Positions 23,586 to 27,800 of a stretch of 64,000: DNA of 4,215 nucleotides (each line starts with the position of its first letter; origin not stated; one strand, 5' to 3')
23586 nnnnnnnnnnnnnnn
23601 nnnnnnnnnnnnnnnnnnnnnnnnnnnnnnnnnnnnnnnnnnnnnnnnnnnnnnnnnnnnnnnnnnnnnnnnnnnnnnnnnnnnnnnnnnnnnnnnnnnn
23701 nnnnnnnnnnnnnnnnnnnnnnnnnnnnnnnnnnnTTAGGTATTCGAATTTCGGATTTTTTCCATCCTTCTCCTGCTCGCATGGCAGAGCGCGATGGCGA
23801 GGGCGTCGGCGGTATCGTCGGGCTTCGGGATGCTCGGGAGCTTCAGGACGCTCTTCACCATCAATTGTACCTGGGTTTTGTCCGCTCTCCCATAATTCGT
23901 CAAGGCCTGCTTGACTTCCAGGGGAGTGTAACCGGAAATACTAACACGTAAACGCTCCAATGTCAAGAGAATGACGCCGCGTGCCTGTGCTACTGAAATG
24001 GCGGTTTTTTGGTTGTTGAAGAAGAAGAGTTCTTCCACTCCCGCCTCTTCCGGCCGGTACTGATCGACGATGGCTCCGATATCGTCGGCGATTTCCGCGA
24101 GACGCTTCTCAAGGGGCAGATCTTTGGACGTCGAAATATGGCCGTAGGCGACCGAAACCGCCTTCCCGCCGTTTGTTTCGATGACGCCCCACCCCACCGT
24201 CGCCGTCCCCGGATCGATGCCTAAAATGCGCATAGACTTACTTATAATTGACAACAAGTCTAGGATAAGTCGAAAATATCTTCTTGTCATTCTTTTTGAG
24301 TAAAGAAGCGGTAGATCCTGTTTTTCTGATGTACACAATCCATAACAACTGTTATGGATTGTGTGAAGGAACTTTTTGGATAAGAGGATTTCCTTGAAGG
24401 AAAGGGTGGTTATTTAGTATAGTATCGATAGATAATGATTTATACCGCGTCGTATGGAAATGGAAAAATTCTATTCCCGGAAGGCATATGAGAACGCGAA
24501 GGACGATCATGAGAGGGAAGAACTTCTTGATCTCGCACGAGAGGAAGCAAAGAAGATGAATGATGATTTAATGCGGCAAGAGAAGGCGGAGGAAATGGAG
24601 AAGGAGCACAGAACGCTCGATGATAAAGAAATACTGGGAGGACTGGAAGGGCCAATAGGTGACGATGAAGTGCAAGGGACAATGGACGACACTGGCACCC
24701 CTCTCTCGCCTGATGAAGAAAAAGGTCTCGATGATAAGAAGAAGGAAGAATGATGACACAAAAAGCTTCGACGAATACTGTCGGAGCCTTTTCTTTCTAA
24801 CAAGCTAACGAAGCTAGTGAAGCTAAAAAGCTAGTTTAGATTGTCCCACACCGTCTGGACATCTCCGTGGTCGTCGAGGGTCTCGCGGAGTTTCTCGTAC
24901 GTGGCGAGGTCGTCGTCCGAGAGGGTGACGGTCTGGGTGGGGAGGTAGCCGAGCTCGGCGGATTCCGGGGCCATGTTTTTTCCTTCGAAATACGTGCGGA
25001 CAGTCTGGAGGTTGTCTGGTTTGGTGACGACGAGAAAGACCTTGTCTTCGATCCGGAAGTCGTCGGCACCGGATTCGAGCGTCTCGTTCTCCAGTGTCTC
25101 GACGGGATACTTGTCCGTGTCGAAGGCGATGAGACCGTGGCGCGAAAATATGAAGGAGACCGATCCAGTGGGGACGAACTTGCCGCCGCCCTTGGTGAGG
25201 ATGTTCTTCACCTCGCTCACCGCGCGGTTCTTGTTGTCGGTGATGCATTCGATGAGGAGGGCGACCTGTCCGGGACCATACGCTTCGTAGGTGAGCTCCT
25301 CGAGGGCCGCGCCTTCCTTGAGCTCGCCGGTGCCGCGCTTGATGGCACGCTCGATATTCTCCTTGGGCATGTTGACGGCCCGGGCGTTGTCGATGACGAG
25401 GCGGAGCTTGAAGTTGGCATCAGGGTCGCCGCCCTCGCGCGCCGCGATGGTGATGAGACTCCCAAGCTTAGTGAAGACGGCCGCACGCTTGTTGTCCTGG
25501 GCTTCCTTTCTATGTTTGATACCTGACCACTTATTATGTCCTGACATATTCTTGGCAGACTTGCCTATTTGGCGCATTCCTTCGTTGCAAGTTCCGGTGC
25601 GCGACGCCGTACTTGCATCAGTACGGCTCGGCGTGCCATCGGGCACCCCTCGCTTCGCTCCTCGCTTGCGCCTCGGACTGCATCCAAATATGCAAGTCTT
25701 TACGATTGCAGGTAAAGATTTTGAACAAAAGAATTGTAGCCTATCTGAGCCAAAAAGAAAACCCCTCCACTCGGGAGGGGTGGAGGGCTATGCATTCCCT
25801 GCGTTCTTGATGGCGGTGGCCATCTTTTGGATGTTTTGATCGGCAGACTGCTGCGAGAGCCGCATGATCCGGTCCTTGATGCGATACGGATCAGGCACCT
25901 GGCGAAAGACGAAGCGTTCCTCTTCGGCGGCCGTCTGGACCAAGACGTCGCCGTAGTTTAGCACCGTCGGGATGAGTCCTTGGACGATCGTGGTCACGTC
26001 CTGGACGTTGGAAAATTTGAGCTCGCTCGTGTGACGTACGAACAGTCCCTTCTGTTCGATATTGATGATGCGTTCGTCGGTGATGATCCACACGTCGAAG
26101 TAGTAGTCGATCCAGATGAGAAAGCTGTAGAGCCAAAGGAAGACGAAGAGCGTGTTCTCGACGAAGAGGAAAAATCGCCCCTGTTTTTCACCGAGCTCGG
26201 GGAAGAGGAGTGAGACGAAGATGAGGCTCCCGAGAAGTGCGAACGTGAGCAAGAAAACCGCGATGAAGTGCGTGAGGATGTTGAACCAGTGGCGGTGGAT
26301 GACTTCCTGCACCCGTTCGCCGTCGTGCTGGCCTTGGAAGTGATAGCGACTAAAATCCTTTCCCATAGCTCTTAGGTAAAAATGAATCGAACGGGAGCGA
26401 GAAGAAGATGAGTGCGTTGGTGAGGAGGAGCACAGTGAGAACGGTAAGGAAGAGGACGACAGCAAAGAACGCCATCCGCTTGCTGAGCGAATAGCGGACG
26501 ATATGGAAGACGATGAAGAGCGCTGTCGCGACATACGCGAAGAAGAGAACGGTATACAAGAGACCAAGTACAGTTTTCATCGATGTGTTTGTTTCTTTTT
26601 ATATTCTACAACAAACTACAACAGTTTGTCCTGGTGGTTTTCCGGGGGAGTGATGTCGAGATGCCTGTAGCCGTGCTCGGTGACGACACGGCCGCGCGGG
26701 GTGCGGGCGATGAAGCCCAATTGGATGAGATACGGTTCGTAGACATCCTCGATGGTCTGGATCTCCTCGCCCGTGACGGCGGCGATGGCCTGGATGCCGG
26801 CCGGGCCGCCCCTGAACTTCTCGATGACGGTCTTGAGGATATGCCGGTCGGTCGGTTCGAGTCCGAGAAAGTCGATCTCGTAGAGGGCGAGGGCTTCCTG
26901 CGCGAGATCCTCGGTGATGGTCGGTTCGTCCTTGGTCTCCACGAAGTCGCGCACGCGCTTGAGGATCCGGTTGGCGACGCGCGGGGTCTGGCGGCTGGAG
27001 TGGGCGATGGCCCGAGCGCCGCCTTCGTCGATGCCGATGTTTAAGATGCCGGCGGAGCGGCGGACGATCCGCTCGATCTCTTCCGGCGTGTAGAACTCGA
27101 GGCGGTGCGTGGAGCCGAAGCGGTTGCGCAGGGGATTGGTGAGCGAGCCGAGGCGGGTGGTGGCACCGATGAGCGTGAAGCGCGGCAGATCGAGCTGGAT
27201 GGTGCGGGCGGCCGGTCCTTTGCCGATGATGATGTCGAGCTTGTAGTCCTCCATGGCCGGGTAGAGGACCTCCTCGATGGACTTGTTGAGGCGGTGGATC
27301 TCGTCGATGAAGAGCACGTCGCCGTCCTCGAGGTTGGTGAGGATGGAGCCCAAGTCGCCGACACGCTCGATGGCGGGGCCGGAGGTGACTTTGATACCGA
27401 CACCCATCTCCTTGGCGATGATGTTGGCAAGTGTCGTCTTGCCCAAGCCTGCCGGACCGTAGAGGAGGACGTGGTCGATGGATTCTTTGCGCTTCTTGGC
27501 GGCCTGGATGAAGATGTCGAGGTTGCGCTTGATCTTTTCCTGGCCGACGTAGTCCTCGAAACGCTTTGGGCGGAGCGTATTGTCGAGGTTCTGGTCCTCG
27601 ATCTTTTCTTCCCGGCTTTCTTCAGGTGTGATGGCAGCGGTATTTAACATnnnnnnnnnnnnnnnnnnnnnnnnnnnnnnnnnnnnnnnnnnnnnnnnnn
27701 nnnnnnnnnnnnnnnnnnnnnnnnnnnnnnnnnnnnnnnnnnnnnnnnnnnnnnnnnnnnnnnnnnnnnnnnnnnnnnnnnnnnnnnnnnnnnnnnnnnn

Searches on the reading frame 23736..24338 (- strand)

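Call 13: search_protein_families(library=pfam, proteins=[window:23736-24338:-], max_evalue=0.001)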
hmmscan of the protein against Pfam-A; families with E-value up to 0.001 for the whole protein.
window:23736-24338:- (200 aa): 1 family
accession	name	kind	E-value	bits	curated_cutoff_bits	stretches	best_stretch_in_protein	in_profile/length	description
PF02075.23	RuvC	-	2.2e-48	164.3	22.2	1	38-186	1-148/148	Crossover junction endodeoxyribonuclease RuvC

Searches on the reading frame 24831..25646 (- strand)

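Call 13: search_protein_families(library=pfam, proteins=[window:24831-25646:-], max_evalue=0.001)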
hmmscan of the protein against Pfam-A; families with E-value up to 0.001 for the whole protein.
window:24831-25646:- (271 aa): 2 families
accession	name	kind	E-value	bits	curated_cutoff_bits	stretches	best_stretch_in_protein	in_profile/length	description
PF01709.26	Transcrip_reg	-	1.8e-47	161.4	27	1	115-270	1-160/160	TACO1/YebC second and third domain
PF20772.2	TACO1_YebC_N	-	1.4e-31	109.2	36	1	38-108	1-73/73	TACO1/YebC protein N-terminal domain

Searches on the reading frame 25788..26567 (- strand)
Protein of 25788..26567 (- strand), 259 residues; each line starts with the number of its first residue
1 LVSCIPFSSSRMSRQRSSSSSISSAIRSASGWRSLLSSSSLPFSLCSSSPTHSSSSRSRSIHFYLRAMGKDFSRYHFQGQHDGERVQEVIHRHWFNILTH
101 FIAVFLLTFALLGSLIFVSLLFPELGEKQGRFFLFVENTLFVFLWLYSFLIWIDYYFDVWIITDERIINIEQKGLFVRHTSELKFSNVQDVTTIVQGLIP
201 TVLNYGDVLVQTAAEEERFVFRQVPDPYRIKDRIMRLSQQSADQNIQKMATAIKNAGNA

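Call 13: search_protein_families(library=pfam, proteins=[window:25788-26567:-], max_evalue=0.001)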
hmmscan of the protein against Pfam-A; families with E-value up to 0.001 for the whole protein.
window:25788-26567:- (259 aa): 1 family
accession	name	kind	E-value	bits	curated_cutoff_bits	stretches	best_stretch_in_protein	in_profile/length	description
PF03703.20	bPH_2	-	5.1e-10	39.9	22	1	156-234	2-78/78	Bacterial PH domain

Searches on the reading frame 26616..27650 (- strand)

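Call 13: search_protein_families(library=pfam, proteins=[window:26616-27650:-], max_evalue=0.001)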
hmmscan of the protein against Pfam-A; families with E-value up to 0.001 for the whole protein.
window:26616-27650:- (344 aa): 12 families
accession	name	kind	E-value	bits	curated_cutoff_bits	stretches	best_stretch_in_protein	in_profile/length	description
PF05496.18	RuvB_N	-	5.1e-80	267.3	27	1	26-184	1-159/159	Holliday junction DNA helicase RuvB P-loop domain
PF17864.7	AAA_lid_4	-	8.3e-26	90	27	1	187-260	1-74/74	RuvB AAA lid domain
PF05491.19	RuvB_C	-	3.2e-25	88.3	24.7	1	262-331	2-71/72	RuvB C-terminal winged helix domain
PF00004.35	AAA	-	1.4e-19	71.2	21.2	1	61-181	1-126/131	ATPase family associated with various cellular activities (AAA)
PF07728.20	AAA_5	-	7.1e-10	39.5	22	1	60-178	1-139/139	AAA domain (dynein-related subfamily)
PF06068.19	TIP49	-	3.5e-07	30.2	23.8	1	20-89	11-81/347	TIP49 P-loop domain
PF01078.27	Mg_chelatase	-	3.6e-05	23.7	20.3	0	31-79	2-43/207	Magnesium chelatase, subunit ChlI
PF00931.28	NB-ARC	-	6.8e-05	22.7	23.5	0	54-81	14-41/248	NB-ARC domain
PF13191.12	AAA_16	-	0.00022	22.2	32.6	0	52-83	20-49/167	AAA ATPase domain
PF02367.23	TsaE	-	0.00026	21.4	26.6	1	51-90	14-53/128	Threonylcarbamoyl adenosine biosynthesis protein TsaE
PF00158.32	Sigma54_activat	-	0.00029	21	20.2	0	46-81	10-45/168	Sigma-54 interaction domain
PF00910.28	RNA_helicase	-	0.00042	21.2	21.5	1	61-136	1-78/105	RNA helicase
